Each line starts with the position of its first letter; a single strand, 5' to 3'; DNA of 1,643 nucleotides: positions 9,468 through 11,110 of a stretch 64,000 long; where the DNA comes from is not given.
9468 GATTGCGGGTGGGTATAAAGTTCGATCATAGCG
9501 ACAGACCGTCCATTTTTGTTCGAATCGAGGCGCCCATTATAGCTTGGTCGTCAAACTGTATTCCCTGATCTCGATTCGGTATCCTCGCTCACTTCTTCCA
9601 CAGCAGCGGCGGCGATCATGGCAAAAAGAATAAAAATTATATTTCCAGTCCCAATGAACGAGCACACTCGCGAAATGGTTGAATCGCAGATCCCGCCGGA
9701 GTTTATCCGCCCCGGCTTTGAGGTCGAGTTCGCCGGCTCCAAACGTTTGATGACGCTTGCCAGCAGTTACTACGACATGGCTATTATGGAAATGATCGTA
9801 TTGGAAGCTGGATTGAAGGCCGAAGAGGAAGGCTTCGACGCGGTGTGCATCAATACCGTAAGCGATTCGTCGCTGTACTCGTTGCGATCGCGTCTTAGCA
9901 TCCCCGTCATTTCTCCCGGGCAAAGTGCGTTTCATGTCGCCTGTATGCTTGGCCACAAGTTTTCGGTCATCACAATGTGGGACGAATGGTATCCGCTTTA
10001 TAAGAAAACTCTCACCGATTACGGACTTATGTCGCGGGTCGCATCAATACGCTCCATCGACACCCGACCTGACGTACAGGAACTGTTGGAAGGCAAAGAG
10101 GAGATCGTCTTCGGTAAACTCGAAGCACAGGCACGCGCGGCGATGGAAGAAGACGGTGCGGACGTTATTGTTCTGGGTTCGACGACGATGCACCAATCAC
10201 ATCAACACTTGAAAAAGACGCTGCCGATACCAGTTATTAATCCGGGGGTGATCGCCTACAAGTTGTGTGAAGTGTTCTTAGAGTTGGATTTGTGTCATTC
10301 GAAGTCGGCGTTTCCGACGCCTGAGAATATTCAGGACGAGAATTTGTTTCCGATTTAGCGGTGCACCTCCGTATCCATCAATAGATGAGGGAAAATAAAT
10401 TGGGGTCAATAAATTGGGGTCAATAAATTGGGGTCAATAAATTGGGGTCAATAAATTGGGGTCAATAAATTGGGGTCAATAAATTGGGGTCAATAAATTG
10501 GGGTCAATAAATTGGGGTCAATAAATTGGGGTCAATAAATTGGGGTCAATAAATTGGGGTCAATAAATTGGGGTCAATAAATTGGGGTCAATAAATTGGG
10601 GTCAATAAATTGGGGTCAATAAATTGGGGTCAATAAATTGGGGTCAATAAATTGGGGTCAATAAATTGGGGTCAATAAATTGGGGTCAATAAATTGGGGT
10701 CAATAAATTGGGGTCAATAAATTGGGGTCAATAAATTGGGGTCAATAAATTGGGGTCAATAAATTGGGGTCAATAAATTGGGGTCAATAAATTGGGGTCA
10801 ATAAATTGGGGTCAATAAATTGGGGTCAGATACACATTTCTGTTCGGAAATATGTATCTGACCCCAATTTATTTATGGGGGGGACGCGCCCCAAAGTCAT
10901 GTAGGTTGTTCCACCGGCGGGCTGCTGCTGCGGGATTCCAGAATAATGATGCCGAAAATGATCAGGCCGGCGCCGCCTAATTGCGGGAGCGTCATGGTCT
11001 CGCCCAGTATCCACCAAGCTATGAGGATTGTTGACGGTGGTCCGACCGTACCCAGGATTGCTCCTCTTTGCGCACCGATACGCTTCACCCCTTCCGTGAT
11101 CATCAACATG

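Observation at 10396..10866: Perfect 14-bp x 30 tandem array ending in a self-complementary terminal copy, between two convergent genes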

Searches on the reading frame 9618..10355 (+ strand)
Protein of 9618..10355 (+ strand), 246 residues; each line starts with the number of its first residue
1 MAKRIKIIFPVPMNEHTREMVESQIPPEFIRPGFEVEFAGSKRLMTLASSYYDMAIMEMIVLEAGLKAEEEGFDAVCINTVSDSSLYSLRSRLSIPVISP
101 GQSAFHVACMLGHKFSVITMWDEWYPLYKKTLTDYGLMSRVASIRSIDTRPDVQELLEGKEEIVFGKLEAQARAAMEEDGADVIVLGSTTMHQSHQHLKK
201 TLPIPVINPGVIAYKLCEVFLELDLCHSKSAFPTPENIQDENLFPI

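Call 11: find_encoding_contigs(protein=window:9618-10355:+, flank=3000, max_places=10)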
Protein window:9618-10355:+ (246 aa): 2 contigs read that carry it; 2 places shown.
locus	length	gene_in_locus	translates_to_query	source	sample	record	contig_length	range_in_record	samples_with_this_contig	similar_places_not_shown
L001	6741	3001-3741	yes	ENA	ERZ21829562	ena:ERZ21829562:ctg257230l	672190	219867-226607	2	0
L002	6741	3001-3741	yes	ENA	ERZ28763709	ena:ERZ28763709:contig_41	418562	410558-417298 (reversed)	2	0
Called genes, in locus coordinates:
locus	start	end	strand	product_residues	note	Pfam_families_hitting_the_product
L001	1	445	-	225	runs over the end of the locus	PF02798:GST_N, PF13417:GST_N_3, PF22441:CLIC-like_N (weak), PF13409:GST_N_2, PF13410:GST_C_2 (weak)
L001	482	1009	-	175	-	PF00903:Glyoxalase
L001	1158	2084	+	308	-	PF00126:HTH_1, PF03466:LysR_substrate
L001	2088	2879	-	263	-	PF02798:GST_N, PF13409:GST_N_2, PF13417:GST_N_3, PF00043:GST_C, PF13410:GST_C_2 (weak)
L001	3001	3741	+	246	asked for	PF01177:Asp_Glu_race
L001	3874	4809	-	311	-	PF00892:EamA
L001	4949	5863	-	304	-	PF00682:HMGL-like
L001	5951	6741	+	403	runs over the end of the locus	PF02515:CoA_transf_3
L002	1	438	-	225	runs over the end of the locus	PF02798:GST_N, PF13417:GST_N_3, PF22441:CLIC-like_N (weak), PF13409:GST_N_2, PF13410:GST_C_2 (weak)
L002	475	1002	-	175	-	PF00903:Glyoxalase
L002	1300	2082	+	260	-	PF03466:LysR_substrate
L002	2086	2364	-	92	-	PF00043:GST_C, PF13410:GST_C_2 (weak)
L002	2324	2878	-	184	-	PF02798:GST_N, PF13417:GST_N_3, PF13409:GST_N_2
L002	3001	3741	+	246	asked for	PF01177:Asp_Glu_race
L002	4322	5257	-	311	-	PF00892:EamA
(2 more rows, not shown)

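Call 46: find_homologous_proteins(query=window:9618-10355:+, max_evalue=1e-30)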
Query window:9618-10355:+ (246 aa): 2988 proteins with E <= 1e-30 among 3548 candidates; the best 120 are listed.
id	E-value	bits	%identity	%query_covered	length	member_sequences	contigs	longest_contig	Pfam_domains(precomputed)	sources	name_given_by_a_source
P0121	2.0e-150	517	94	100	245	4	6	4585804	PF01177.28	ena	-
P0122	5.5e-133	460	81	99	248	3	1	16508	PF01177.28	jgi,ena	-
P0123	1.2e-129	449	81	100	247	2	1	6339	PF01177.28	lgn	-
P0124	2.1e-129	448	80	99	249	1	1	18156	PF01177.28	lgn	-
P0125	3.2e-129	447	79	100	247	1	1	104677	PF01177.28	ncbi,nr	ncbi:MAG: hydrogenase expression protein HupH [Gammaproteobacteria bacterium]|nr:hydrogenase express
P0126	1.3e-127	442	78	100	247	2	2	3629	PF01177.28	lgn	-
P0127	2.0e-127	442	77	100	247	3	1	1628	PF01177.28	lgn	-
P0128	3.2e-127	441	79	99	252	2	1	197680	PF01177.28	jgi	jgi:allantoin racemase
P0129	9.3e-127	439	80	96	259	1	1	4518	PF01177.28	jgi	-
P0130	4.0e-126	437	76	99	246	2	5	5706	PF01177.28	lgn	-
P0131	7.5e-126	436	75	99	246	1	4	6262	PF01177.28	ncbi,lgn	-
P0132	1.4e-124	432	76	99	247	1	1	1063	PF01177.28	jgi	-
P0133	1.1e-123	429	74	100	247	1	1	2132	PF01177.28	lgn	-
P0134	2.0e-123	428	74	100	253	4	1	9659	PF01177.28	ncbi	-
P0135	7.5e-123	427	76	100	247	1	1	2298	PF01177.28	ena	-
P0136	1.3e-122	426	75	99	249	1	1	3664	PF01177.28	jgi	jgi:allantoin racemase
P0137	1.7e-122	425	75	100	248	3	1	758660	PF01177.28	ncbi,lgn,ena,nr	ncbi:MAG: hydrogenase expression protein HupH [Gammaproteobacteria bacterium]|nr:hydrogenase express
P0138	3.3e-122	425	76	100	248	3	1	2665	PF01177.28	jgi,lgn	jgi:allantoin racemase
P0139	4.7e-122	424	77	98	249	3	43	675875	PF01177.28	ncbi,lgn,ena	ncbi:MAG: aspartate/glutamate racemase family protein [Alphaproteobacteria bacterium]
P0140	1.9e-121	422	74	100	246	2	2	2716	PF01177.28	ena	-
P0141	3.0e-121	421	75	99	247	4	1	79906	PF01177.28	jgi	jgi:allantoin racemase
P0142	3.8e-121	421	75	98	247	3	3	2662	PF01177.28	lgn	-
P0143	1.0e-120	420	76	97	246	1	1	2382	PF01177.28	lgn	-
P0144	3.4e-120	418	74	99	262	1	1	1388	PF01177.28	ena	-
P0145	6.1e-120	417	74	98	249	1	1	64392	PF01177.28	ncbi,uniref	ncbi:aspartate/glutamate racemase family protein [Actimicrobium antarcticum]|uniref:Hydrogenase expr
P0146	6.3e-120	417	75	99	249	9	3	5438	PF01177.28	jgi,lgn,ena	jgi:allantoin racemase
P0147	6.7e-120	417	73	100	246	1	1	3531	PF01177.28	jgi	jgi:allantoin racemase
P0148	9.8e-120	416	74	100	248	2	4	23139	PF01177.28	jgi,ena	jgi:allantoin racemase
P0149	1.5e-119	416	73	99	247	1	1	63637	PF01177.28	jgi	jgi:allantoin racemase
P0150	1.8e-119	416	75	99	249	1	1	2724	PF01177.28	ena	-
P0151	1.9e-119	415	73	100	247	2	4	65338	PF01177.28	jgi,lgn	-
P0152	2.1e-119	415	71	100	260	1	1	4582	PF01177.28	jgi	jgi:allantoin racemase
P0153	3.1e-119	415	72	99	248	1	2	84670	PF01177.28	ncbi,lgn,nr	ncbi:MAG: hydrogenase expression protein HupH [Gammaproteobacteria bacterium]|nr:hydrogenase express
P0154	3.8e-119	414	74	97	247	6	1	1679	PF01177.28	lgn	-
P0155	4.6e-119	414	73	100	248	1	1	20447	PF01177.28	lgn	-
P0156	1.1e-118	413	73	100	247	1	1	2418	PF01177.28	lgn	-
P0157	1.2e-118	413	76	97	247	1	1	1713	PF01177.28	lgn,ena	-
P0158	1.3e-118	413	72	100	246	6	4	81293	PF01177.28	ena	-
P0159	1.6e-118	412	72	100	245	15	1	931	PF01177.28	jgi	jgi:allantoin racemase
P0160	1.7e-118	412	73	100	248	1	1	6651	PF01177.28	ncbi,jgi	jgi:allantoin racemase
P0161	1.7e-118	412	72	100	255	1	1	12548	PF01177.28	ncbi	-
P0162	1.7e-118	412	72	100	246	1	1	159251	PF01177.28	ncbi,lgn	-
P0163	3.1e-118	412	73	100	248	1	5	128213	PF01177.28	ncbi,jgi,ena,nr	ncbi:MAG: hydrogenase expression protein HupH [Gammaproteobacteria bacterium]|jgi:allantoin racemase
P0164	3.3e-118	411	72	100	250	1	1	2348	PF01177.28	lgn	-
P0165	4.1e-118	411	73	100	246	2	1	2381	PF01177.28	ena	-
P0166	4.6e-118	411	73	100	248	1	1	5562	PF01177.28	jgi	jgi:Asp/Glu/hydantoin racemase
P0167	4.8e-118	411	72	100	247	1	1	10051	PF01177.28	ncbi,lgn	ncbi:MAG: aspartate/glutamate racemase family protein [Pseudomonadota bacterium]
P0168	9.5e-118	410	73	100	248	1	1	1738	PF01177.28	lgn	-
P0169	1.1e-117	410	72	100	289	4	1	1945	PF01177.28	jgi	jgi:allantoin racemase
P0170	1.2e-117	410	72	100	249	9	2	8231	PF01177.28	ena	-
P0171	2.3e-117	409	72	100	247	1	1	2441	PF01177.28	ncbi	-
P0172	2.3e-117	409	73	100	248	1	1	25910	PF01177.28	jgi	jgi:Asp/Glu/hydantoin racemase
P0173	2.6e-117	408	71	100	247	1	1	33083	PF01177.28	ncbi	-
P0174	4.6e-117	408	71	99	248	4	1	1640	PF01177.28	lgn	-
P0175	4.9e-117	408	71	100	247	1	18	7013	PF01177.28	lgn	-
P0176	1.1e-116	406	71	100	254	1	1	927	PF01177.28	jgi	jgi:allantoin racemase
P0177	1.3e-116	406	71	100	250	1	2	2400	PF01177.28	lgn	-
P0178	1.3e-116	406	72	99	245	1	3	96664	PF01177.28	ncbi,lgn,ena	-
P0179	1.6e-116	406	72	100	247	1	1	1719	PF01177.28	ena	-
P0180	1.6e-116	406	71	100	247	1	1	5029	PF01177.28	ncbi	-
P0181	2.7e-116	405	70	100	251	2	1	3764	PF01177.28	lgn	-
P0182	2.9e-116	405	71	100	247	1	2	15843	PF01177.28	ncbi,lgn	ncbi:MAG: aspartate/glutamate racemase family protein [Gammaproteobacteria bacterium]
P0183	3.0e-116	405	71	100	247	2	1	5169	PF01177.28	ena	-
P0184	3.4e-116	405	71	100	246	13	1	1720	PF01177.28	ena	-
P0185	3.9e-116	405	72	100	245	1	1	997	PF01177.28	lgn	-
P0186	4.4e-116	404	72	100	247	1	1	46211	PF01177.28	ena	-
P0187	5.0e-116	404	73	100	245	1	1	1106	PF01177.28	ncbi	-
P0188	5.7e-116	404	72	100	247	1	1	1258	PF01177.28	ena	-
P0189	6.4e-116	404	73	100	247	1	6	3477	PF01177.28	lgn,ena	-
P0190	7.1e-116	404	74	97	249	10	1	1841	PF01177.28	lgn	-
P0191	8.8e-116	403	71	100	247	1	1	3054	PF01177.28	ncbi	ncbi:MAG: aspartate/glutamate racemase family protein [Gammaproteobacteria bacterium]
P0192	1.1e-115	403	71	100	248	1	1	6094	PF01177.28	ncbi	-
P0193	1.2e-115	403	71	99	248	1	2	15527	PF01177.28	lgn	-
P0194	2.4e-115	402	73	100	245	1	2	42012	PF01177.28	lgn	-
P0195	3.8e-115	401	75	94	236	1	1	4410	PF01177.28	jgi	jgi:allantoin racemase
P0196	3.8e-115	401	71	100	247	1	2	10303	PF01177.28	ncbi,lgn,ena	-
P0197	4.1e-115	401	71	100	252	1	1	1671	PF01177.28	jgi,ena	-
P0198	5.2e-115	401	71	100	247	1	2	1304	PF01177.28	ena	-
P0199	6.4e-115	401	71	100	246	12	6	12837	PF01177.28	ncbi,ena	-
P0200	6.6e-115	401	72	100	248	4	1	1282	PF01177.28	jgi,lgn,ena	-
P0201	7.5e-115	400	71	100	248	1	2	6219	PF01177.28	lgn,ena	-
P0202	9.8e-115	400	71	100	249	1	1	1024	PF01177.28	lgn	-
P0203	1.3e-114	400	72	100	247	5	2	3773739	PF01177.28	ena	-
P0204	1.4e-114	399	72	95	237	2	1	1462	PF01177.28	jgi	-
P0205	2.1e-114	399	71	99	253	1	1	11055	PF01177.28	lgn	-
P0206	2.7e-114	399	70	100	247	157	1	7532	PF01177.28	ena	-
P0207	4.0e-114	398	72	100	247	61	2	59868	PF01177.28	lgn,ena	-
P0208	1.2e-113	396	72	100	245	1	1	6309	PF01177.28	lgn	-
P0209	3.0e-113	395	72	100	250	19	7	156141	PF01177.28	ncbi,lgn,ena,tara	tara:strand:- start:850 stop:1602 length:753 start_codon:yes stop_codon:yes gene_type:complete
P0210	3.1e-113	395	70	100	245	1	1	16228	PF01177.28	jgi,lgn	jgi:allantoin racemase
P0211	3.6e-113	395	72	99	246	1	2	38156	PF01177.28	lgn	-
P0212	3.9e-113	395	70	99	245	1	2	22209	PF01177.28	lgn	-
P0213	5.8e-113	394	69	99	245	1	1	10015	PF01177.28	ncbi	-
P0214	6.0e-113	394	70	98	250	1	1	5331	PF01177.28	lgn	-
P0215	6.0e-113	394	69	99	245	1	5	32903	PF01177.28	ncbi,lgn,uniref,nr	ncbi:aspartate/glutamate racemase family protein [Zoogloea sp.]|uniref:aspartate/glutamate racemase 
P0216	8.6e-113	394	70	99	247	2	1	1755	PF01177.28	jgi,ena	-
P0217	2.3e-112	392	72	98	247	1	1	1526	PF01177.28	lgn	-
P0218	3.9e-112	392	70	100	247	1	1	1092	PF01177.28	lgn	-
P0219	4.3e-112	391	72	99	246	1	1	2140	PF01177.28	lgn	-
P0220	5.1e-112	391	70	100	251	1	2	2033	PF01177.28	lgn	-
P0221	5.7e-112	391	69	100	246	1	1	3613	PF01177.28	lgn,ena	-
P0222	5.8e-112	391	69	100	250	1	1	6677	PF01177.28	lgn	-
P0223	6.1e-112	391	70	98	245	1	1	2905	PF01177.28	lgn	-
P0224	1.0e-111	390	70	98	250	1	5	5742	PF01177.28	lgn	-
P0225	1.1e-111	390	70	98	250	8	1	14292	PF01177.28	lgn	-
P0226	1.2e-111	390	70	100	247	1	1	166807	PF01177.28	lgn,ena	-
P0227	1.6e-111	390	70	98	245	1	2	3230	PF01177.28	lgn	-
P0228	2.1e-111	389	70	98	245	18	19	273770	PF01177.28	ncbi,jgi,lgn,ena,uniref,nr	ncbi:aspartate/glutamate racemase family protein [Pseudomonas saudiphocaensis]|jgi:allantoin racemas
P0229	2.2e-111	389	70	98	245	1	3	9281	PF01177.28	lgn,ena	-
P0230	3.0e-111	389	70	98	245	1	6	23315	PF01177.28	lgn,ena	-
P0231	3.0e-111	389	70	98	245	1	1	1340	PF01177.28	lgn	-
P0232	3.1e-111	389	70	98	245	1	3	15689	PF01177.28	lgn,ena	-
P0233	3.6e-111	388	71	100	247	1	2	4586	PF01177.28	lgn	-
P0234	3.6e-111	388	70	98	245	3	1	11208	PF01177.28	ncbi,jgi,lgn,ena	-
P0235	5.8e-111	388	70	98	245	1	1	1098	PF01177.28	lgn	-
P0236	6.5e-111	388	70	98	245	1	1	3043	PF01177.28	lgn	-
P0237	6.5e-111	388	70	98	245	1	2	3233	PF01177.28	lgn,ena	-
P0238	7.0e-111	387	71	98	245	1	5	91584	PF01177.28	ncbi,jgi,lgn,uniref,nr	ncbi:aspartate/glutamate racemase family protein [Thauera butanivorans]|uniref:aspartate/glutamate r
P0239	7.5e-111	387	70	98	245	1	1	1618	PF01177.28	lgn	-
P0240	8.1e-111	387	70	98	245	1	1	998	PF01177.28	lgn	-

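Call 47: find_encoding_contigs(protein=P0121, flank=10000, max_places=8)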
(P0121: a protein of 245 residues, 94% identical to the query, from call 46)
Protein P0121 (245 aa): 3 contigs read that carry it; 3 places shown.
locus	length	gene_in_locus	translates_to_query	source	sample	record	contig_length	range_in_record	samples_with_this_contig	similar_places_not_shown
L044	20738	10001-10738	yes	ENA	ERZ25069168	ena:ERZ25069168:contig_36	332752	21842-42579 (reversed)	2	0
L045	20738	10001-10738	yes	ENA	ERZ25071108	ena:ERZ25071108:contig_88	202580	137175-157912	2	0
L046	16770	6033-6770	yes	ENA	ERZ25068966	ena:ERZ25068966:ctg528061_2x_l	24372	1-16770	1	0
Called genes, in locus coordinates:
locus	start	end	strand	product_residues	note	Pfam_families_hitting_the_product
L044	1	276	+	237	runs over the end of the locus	PF00561:Abhydrolase_1, PF12146:Hydrolase_4, PF12697:Abhydrolase_6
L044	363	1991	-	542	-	PF02776:TPP_enzyme_N, PF00205:TPP_enzyme_M, PF02775:TPP_enzyme_C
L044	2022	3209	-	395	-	PF23023:Anti-Pycsar_Apyc1, PF00753:Lactamase_B, PF12706:Lactamase_B_2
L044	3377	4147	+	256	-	PF00285:Citrate_synt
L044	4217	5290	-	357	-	PF00296:Bac_luciferase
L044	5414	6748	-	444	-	PF14535:AMP-binding_C_2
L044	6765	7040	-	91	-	-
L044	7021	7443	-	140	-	PF02798:GST_N, PF13417:GST_N_3, PF22441:CLIC-like_N (weak), PF13409:GST_N_2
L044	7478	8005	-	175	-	PF00903:Glyoxalase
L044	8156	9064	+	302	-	PF00126:HTH_1, PF03466:LysR_substrate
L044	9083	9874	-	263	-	PF02798:GST_N, PF13409:GST_N_2, PF13417:GST_N_3, PF00043:GST_C, PF13410:GST_C_2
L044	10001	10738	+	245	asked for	PF01177:Asp_Glu_race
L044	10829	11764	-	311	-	PF00892:EamA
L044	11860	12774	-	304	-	PF00682:HMGL-like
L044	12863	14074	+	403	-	PF02515:CoA_transf_3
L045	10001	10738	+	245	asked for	PF01177:Asp_Glu_race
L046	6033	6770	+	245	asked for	PF01177:Asp_Glu_race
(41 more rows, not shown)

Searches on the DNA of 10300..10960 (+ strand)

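Call 23: search_rna_families(source=window, start=10300, end=10960, threshold=evalue, max_evalue=1)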
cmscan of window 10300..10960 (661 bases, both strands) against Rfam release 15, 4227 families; matches with E-value up to 1: 3.
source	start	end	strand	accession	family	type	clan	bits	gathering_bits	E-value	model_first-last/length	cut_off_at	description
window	10819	10868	+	RF03174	mir-4803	Gene; miRNA;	-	27.6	90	0.0058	1-74/74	no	mir-4803 microRNA precursor family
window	10754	10873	+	RF02328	TtnuHACA21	Gene; snRNA; snoRNA; HACA-box;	-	26.6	100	0.034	1-130/130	no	Tetrahymena snoRNA TtnuHACA21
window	10827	10898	+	RF02569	IhtA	Gene; sRNA;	-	19.8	76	0.38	1-107/107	no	IhtA sRNA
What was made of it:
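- On Any Rfam RNA family: Best hits 20-28 bits against thresholds of 76-100 (call 23)
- Tried and rejected: Rfam at E<=1 gave nothing near threshold (call 23).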

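Call 34: search_dna_similar(query=window:10810-10877:+, collection=plasmids, mode=distant, max_evalue=10, max_rows=40)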
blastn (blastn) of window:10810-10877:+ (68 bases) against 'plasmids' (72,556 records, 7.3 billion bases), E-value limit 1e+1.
Records with a match: 2; places in all: 4; records where one place covers at least 80% of the query: 0.
Best place of each record, by identity: >=99% 2.
By first word of the organism name: Vibrio 2.
By predicted mobility (MOB-suite, as given by PLSDB): mobilizable 2.
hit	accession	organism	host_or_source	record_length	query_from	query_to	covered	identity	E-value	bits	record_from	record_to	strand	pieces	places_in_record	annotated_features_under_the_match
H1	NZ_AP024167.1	Vibrio alfacsensis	-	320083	6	24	28%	100.0%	6e+0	36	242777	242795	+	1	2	tyrosine-type recombinase/integrase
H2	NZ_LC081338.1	Vibrio sp. 04Ya108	-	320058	45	63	28%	100.0%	6e+0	36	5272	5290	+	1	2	tyrosine-type recombinase/integrase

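Call 35: get_annotated_region(hit=H2, flank=6000)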
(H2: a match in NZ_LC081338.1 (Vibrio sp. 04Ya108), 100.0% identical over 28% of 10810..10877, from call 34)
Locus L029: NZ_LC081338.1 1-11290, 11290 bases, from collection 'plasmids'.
description: Vibrio sp. 04Ya108 plasmid pSEA1, complete sequence
organism: Vibrio sp. 04Ya108 (NCBI taxid 864336)
taxonomy: Bacteria; Pseudomonadota; Gammaproteobacteria; Vibrionales; Vibrionaceae; Vibrio; Vibrio sp. 04Ya108
host: -; source: -; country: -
typing (MOB-suite, as given by PLSDB): mobilizable; relaxase MOBH
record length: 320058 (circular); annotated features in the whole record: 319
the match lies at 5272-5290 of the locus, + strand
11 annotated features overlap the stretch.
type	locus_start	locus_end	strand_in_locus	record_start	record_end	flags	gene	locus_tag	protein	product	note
CDS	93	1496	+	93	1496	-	-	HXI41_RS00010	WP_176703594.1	site-specific integrase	GO:0015074 - DNA integration [Evidence IEA]; GO:0006310 - DNA recombination [Evidence IEA]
CDS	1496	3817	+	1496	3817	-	-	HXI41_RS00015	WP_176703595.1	hypothetical protein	-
CDS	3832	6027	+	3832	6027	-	-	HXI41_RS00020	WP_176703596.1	tyrosine-type recombinase/integrase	GO:0015074 - DNA integration [Evidence IEA]; GO:0006310 - DNA recombination [Evidence IEA]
CDS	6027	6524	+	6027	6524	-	-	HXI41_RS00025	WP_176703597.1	bacterioferritin comigratory protein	-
CDS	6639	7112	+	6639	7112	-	bcp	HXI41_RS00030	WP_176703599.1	thioredoxin-dependent thiol peroxidase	-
CDS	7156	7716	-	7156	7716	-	-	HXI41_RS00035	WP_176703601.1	hypothetical protein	-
CDS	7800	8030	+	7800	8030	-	-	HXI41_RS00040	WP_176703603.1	helix-turn-helix transcriptional regulator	-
CDS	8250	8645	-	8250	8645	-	-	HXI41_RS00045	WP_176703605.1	hypothetical protein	-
CDS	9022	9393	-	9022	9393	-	-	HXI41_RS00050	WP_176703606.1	hypothetical protein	-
CDS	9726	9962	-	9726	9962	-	-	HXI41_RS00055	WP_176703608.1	hypothetical protein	-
CDS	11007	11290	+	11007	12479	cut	ltrA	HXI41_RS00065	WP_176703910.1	group II intron reverse transcriptase/maturase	GO:0000373 - Group II intron splicing [Evidence IEA]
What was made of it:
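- Tried and rejected: The only PLSDB hits were 19-nt matches inside the intB coding sequence of Vibrio pSEA1, at E = 6, covering the window-specific flank rather than the core (calls 34, 35).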
